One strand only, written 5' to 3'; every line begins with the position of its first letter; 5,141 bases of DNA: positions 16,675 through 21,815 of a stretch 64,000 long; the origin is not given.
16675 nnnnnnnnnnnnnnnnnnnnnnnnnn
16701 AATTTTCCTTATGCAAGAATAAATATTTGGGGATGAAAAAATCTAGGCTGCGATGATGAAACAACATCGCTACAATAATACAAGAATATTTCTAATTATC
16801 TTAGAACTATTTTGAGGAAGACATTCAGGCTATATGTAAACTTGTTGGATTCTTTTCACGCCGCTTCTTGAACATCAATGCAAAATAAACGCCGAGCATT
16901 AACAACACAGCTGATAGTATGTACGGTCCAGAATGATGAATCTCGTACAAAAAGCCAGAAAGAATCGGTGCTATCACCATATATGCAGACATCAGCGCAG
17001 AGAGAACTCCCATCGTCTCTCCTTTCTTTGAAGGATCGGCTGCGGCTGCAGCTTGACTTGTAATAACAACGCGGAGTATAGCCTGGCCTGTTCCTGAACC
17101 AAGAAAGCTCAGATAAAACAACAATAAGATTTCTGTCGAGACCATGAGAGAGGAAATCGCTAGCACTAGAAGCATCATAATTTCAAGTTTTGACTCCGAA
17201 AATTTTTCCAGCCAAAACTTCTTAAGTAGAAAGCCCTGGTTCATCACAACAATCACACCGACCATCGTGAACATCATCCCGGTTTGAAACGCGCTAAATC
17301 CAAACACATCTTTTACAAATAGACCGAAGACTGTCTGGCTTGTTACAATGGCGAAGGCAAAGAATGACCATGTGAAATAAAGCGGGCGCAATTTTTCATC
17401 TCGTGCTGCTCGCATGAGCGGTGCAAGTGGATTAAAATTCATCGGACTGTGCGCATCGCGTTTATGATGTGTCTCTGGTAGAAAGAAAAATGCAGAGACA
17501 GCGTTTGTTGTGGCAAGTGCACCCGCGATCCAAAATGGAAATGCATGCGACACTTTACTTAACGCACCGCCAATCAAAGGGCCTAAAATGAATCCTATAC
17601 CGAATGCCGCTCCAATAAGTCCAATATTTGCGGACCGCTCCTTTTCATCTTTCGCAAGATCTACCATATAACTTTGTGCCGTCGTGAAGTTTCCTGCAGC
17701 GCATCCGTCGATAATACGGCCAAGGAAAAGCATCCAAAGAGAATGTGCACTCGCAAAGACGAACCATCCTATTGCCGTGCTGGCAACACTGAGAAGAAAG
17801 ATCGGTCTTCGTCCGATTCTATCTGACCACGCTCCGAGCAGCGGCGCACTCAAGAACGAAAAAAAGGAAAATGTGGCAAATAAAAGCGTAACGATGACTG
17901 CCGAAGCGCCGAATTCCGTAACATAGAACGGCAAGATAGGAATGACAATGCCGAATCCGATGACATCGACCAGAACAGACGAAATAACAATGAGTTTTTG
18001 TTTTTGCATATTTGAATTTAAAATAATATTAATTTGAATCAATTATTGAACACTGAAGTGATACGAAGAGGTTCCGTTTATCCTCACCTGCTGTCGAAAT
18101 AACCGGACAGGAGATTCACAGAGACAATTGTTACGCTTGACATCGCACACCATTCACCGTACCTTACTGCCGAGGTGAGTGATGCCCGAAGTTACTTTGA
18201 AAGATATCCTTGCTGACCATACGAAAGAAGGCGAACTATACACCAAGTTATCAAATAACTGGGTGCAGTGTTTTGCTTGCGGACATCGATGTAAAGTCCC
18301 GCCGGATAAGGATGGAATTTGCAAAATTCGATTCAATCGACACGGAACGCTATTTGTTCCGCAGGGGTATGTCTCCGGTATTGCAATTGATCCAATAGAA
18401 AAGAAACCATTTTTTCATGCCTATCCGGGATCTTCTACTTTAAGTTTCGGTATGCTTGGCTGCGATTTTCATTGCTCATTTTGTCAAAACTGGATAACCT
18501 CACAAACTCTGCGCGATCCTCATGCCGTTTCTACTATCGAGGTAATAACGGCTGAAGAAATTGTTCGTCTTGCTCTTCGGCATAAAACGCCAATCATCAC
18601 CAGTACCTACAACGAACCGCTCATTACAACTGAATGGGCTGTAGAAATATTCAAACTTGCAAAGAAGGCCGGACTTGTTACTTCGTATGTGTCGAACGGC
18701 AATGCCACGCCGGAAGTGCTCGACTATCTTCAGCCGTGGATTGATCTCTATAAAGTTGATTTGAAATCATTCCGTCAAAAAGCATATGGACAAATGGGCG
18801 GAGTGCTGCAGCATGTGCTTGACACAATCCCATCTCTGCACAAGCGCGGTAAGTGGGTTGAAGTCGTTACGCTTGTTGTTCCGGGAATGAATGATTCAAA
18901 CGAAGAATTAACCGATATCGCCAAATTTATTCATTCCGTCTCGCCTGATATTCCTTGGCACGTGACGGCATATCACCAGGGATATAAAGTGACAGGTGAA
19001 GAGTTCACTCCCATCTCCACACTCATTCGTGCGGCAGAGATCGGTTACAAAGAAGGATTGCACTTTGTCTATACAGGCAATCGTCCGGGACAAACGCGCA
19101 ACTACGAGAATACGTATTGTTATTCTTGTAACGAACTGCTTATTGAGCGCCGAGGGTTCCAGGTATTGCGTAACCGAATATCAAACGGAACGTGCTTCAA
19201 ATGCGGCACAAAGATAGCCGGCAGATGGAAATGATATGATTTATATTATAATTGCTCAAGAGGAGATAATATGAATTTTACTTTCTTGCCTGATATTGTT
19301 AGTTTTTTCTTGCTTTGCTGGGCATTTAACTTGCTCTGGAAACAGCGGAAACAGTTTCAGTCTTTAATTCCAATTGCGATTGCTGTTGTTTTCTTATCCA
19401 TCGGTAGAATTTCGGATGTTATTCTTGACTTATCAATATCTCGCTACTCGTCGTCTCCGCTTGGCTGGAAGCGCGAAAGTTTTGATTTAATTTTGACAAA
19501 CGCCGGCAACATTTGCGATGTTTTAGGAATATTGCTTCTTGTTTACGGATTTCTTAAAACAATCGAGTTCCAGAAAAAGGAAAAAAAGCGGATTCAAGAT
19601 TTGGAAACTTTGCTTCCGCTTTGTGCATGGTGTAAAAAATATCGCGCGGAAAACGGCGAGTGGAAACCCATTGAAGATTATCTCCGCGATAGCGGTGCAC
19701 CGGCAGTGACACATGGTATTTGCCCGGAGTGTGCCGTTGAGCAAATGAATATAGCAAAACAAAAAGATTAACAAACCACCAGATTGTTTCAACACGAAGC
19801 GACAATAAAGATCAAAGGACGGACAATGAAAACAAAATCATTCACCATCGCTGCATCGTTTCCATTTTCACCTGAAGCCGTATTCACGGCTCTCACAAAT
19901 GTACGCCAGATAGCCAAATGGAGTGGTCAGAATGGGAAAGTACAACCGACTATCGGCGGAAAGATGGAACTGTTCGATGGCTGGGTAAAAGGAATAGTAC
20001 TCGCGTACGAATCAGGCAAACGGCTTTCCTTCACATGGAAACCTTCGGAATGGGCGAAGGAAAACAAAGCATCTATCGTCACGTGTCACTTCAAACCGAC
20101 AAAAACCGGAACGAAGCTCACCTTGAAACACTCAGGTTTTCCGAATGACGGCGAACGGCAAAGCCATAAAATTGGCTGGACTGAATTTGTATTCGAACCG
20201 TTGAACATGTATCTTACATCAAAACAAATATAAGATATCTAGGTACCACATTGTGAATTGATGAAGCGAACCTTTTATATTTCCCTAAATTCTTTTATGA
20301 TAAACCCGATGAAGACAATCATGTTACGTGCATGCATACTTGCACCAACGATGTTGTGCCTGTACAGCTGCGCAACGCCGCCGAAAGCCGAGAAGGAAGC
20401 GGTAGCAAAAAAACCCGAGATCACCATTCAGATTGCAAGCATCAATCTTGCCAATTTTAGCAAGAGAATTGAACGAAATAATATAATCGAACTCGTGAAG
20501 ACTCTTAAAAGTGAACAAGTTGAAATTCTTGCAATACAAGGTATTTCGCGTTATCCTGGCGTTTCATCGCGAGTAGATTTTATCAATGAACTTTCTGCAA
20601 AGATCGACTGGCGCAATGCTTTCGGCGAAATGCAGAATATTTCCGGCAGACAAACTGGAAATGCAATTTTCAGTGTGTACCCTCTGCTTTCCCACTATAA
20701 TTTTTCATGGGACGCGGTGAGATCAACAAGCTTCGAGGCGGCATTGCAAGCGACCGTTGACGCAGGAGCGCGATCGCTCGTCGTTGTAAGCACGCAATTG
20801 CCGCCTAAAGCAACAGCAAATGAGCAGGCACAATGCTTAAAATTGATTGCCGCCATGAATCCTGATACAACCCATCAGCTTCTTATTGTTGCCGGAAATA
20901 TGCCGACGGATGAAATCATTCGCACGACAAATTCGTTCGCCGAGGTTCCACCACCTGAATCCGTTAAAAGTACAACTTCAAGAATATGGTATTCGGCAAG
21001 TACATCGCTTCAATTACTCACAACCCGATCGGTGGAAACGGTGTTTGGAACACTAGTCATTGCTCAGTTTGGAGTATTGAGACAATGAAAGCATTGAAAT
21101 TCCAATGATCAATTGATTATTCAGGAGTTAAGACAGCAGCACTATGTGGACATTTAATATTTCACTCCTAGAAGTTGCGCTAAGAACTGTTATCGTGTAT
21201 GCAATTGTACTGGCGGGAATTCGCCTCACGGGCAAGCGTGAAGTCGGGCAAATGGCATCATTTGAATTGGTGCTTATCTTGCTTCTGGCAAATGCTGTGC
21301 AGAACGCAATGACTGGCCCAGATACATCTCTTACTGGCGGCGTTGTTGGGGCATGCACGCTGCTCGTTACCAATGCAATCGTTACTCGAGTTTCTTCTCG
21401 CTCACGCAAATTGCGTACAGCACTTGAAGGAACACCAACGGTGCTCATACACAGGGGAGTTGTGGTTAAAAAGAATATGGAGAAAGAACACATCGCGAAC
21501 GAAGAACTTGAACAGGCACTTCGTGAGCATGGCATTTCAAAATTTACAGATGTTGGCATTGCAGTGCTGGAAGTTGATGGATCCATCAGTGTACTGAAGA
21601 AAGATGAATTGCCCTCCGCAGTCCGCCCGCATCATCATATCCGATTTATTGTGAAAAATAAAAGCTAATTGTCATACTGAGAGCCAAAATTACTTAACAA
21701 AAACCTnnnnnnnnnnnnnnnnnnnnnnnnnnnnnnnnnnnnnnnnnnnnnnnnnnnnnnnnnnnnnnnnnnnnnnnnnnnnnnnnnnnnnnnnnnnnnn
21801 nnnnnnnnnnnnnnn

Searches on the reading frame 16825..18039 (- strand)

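Call 8: search_protein_families(library=pfam, proteins=[window:16825-18039:-], max_evalue=0.001)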
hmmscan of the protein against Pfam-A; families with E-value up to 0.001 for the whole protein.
window:16825-18039:- (404 aa): 4 families
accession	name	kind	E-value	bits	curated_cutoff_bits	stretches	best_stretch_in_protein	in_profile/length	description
PF07690.21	MFS_1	-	2.5e-54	185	33.4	2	21-274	4-264/347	Major Facilitator Superfamily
PF00083.30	Sugar_tr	-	3e-13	49.9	22.3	1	44-190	42-194/452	Sugar (and other) transporter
PF12832.13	MFS_1_like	-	2.1e-07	30.8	25.2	1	74-171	273-372/373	MFS_1 like family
PF13347.12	MFS_2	-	7.6e-05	21.9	27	1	20-363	5-379/427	MFS/sugar transport protein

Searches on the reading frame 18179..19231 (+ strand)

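Call 8: search_protein_families(library=pfam, proteins=[window:18179-19231:+], max_evalue=0.001)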
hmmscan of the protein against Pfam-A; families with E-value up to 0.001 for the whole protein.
window:18179-19231:+ (351 aa): 1 family
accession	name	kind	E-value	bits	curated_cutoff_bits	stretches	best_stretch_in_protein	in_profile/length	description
PF04055.27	Radical_SAM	-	1.4e-17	64.8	29.5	1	94-246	6-161/166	Radical SAM superfamily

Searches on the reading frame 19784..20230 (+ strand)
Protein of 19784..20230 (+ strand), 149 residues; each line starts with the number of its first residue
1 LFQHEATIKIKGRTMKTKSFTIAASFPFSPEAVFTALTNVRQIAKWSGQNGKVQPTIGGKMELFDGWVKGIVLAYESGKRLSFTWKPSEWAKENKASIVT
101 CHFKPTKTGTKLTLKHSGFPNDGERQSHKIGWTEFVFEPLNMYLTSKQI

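Call 8: search_protein_families(library=pfam, proteins=[window:19784-20230:+], max_evalue=0.001)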
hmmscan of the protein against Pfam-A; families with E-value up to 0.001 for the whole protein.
window:19784-20230:+ (149 aa): 2 families
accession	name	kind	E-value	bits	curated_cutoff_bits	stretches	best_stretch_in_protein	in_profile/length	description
PF08327.17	AHSA1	-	1.4e-20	74.2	22.1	1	28-143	2-123/125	Activator of Hsp90 ATPase homolog 1-like protein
PF10604.15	Polyketide_cyc2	-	5.8e-05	23.9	27.4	1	20-115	4-105/142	Polyketide cyclase / dehydrase and lipid transport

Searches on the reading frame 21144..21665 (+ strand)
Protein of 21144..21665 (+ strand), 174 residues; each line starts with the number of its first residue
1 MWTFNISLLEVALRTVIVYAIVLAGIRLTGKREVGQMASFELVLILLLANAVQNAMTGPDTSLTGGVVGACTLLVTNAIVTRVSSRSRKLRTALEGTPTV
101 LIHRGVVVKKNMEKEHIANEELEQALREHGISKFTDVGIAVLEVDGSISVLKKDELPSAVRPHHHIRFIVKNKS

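Call 8: search_protein_families(library=pfam, proteins=[window:21144-21665:+], max_evalue=0.001)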
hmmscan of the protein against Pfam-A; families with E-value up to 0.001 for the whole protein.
window:21144-21665:+ (174 aa): 1 family
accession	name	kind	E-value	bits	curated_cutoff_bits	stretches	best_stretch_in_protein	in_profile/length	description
PF04239.17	DUF421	-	6.6e-19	68.1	23.6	1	86-169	2-86/129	YetF C-terminal domain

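Call 63: search_protein_families(library=padloc, proteins=[window:21144-21665:+], max_evalue=0.001)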
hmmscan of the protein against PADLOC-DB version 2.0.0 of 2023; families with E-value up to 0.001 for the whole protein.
window:21144-21665:+ (174 aa): 0 families
